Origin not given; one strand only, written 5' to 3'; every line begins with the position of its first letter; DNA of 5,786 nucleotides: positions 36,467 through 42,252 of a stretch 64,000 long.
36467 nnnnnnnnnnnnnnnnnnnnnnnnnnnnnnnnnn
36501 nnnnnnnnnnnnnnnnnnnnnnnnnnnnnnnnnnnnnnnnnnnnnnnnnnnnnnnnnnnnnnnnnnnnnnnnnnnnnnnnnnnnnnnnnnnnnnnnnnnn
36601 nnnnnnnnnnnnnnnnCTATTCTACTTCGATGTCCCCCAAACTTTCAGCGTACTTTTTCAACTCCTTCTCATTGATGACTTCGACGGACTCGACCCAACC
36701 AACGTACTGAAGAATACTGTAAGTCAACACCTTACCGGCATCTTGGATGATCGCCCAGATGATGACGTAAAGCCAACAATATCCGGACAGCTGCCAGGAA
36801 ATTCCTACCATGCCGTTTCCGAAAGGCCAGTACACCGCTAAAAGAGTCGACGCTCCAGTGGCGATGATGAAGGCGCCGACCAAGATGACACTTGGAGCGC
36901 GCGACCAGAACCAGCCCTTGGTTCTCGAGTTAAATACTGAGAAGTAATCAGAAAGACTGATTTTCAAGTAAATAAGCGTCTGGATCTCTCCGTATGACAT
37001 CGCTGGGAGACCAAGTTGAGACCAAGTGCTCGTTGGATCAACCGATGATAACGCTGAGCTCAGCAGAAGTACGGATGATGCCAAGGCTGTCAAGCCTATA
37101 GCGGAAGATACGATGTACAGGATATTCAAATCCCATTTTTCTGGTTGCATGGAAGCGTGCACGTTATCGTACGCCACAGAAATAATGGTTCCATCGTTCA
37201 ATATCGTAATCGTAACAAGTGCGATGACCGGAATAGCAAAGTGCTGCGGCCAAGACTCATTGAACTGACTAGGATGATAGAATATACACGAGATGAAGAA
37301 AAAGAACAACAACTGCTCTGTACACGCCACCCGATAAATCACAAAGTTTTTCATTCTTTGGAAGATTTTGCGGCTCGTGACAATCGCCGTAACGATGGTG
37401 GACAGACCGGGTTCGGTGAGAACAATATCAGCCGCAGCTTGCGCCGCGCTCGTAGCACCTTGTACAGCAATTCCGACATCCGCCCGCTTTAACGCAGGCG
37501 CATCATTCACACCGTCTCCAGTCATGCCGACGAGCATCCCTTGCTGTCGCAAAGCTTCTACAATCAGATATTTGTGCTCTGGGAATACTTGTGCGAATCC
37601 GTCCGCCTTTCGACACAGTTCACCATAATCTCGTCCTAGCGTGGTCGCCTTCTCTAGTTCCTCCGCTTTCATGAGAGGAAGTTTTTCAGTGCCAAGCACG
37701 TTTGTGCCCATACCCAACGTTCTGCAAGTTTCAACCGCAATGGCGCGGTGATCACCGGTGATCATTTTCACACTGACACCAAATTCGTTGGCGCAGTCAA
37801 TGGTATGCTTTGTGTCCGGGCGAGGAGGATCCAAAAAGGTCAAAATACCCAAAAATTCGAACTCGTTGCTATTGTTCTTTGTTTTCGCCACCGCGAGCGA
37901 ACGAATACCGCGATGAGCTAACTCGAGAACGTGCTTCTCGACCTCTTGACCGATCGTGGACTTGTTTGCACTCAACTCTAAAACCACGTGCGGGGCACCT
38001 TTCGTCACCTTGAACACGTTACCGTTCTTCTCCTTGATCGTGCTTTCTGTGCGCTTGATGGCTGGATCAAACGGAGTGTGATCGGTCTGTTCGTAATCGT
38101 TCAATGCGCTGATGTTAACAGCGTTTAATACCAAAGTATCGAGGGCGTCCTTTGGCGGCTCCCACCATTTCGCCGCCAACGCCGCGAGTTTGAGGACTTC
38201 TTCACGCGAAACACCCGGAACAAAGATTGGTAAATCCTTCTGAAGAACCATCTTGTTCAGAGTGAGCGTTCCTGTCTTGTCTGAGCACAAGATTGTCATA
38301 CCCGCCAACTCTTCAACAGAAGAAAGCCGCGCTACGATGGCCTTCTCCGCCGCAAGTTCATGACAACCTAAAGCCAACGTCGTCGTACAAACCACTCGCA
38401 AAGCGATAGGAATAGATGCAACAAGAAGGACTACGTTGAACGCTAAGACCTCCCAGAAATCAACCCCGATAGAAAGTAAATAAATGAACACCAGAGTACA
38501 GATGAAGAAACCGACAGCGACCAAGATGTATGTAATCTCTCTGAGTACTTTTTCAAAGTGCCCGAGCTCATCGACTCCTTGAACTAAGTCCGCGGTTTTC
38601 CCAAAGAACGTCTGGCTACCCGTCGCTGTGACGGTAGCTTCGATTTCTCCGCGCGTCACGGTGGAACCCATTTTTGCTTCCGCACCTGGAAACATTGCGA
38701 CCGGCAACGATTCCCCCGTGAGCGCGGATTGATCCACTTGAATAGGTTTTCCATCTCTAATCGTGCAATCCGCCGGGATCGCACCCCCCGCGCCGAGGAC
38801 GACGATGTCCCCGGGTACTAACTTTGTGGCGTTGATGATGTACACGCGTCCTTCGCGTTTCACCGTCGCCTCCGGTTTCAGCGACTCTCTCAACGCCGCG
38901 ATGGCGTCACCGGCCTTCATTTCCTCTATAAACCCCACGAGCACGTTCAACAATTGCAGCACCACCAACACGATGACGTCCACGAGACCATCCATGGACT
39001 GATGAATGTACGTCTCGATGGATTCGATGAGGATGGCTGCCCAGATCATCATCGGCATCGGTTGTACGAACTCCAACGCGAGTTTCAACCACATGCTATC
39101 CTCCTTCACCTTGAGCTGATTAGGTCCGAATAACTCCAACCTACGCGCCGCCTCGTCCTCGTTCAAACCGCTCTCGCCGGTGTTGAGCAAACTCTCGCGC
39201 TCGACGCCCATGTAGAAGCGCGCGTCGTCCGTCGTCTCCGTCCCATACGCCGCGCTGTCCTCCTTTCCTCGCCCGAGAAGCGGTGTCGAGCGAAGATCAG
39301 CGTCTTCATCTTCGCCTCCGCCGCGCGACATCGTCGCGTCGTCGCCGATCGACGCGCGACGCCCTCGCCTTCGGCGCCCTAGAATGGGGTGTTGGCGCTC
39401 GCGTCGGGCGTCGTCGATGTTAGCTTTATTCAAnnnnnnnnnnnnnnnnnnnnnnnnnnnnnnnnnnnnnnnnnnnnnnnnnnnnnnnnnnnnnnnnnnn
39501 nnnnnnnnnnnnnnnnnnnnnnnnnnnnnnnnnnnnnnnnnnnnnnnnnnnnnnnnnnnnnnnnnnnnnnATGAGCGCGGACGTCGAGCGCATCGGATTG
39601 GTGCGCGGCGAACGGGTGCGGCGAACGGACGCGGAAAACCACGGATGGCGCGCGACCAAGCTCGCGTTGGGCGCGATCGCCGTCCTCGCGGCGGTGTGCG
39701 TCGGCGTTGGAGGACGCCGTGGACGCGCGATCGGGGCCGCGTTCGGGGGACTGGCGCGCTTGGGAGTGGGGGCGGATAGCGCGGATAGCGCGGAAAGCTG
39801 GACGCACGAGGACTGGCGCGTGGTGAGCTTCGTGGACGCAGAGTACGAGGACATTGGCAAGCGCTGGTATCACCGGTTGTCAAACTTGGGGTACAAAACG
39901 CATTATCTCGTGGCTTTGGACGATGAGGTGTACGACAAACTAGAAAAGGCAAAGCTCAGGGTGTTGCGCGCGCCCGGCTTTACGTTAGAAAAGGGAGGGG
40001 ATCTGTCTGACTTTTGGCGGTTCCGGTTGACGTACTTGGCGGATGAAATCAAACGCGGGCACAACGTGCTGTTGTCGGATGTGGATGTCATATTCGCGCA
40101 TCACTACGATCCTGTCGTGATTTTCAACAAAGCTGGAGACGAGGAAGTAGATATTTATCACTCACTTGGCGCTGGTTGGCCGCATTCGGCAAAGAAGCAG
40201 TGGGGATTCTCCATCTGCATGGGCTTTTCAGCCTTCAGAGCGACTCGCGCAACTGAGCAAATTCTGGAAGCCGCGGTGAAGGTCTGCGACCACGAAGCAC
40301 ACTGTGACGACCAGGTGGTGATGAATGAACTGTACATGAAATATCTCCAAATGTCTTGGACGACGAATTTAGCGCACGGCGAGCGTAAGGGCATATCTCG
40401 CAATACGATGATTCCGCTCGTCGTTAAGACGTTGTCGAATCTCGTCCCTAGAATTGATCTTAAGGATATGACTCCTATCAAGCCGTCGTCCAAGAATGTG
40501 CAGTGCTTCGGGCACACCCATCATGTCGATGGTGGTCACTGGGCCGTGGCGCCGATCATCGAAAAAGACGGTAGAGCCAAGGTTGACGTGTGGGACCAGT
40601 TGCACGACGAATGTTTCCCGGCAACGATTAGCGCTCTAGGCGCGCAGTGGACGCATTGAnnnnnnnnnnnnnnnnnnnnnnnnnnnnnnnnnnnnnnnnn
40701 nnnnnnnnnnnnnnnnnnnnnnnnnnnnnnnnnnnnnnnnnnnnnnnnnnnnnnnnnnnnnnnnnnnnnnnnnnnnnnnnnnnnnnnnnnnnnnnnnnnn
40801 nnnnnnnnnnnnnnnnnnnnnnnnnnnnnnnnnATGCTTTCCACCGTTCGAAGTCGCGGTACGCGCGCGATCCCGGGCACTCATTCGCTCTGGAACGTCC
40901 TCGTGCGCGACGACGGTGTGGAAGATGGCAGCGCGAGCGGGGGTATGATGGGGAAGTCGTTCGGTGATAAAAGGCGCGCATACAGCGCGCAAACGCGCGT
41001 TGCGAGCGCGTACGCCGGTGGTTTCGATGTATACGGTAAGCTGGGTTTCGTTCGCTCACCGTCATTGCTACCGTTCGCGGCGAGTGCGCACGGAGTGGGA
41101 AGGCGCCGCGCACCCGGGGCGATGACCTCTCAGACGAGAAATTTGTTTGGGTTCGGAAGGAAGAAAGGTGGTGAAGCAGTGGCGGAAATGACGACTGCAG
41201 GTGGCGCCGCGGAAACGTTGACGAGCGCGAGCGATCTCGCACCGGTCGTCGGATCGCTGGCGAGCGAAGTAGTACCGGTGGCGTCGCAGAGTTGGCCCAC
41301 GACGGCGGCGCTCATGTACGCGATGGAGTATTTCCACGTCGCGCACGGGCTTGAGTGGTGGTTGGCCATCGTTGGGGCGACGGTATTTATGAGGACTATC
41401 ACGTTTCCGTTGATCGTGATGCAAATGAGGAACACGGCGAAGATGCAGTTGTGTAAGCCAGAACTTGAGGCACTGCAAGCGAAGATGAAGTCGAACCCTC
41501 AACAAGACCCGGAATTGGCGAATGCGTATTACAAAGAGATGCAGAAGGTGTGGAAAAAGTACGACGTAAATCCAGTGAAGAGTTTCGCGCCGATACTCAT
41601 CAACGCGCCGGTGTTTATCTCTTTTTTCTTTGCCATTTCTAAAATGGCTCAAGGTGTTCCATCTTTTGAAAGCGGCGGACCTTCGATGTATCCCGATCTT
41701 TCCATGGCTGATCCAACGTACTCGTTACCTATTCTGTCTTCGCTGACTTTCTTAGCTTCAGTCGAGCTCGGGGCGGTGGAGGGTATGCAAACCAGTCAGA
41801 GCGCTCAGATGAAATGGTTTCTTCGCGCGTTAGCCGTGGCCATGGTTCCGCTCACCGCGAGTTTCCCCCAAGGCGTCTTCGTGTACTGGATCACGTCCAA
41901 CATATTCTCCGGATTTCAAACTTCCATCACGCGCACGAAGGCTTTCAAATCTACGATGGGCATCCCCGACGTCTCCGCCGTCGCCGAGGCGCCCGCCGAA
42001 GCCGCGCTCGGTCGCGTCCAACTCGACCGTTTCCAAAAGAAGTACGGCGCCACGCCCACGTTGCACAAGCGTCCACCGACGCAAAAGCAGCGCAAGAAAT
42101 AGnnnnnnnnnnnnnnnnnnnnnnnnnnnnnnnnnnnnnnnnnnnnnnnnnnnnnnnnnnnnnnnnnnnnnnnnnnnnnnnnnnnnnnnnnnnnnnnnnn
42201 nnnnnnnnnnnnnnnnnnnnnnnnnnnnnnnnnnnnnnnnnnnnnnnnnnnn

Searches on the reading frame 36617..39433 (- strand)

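Call 24: search_protein_families(library=pfam, proteins=[window:36617-39433:-], max_evalue=0.00001)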
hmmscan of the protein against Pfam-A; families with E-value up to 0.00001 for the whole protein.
window:36617-39433:- (938 aa): 3 families
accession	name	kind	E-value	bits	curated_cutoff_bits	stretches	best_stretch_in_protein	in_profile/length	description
PF00122.25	E1-E2_ATPase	-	5.9e-46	156.7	28.1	1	184-362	2-180/181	E1-E2 ATPase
PF00702.32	Hydrolase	-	2.7e-12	47.9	26.4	1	382-652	4-191/191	haloacid dehalogenase-like hydrolase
PF00690.31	Cation_ATPase_N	-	2.8e-12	46.5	20.4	1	83-136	13-68/69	Cation transporter/ATPase, N-terminus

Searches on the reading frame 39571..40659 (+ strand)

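Call 58: search_protein_families(library=pfam, proteins=[window:39571-40659:+], max_evalue=0.00001)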
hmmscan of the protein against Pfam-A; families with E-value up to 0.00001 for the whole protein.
window:39571-40659:+ (362 aa): 1 family
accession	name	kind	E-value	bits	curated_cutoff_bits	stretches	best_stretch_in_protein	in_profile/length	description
PF03407.22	Nucleotid_trans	-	6.8e-10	39.7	22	1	113-256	8-153/208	Nucleotide-diphospho-sugar transferase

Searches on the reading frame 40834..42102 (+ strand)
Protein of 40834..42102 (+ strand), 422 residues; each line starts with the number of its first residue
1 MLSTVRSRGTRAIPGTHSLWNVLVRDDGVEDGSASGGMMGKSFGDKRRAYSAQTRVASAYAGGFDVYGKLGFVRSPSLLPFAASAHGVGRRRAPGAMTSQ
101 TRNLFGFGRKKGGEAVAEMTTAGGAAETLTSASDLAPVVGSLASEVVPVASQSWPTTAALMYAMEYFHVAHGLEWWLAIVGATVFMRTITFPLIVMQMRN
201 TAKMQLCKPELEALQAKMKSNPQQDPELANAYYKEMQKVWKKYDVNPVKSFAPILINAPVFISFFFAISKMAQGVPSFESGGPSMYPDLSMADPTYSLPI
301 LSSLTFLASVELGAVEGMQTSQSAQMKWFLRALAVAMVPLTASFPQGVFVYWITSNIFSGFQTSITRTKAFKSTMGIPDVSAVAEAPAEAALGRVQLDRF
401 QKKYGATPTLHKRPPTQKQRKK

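Call 58: search_protein_families(library=pfam, proteins=[window:40834-42102:+], max_evalue=0.00001)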
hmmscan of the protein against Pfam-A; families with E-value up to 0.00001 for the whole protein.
window:40834-42102:+ (422 aa): 1 family
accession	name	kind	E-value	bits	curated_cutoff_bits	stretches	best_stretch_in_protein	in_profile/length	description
PF02096.25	60KD_IMP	-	3.8e-33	115.2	35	1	175-366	1-161/163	60Kd inner membrane protein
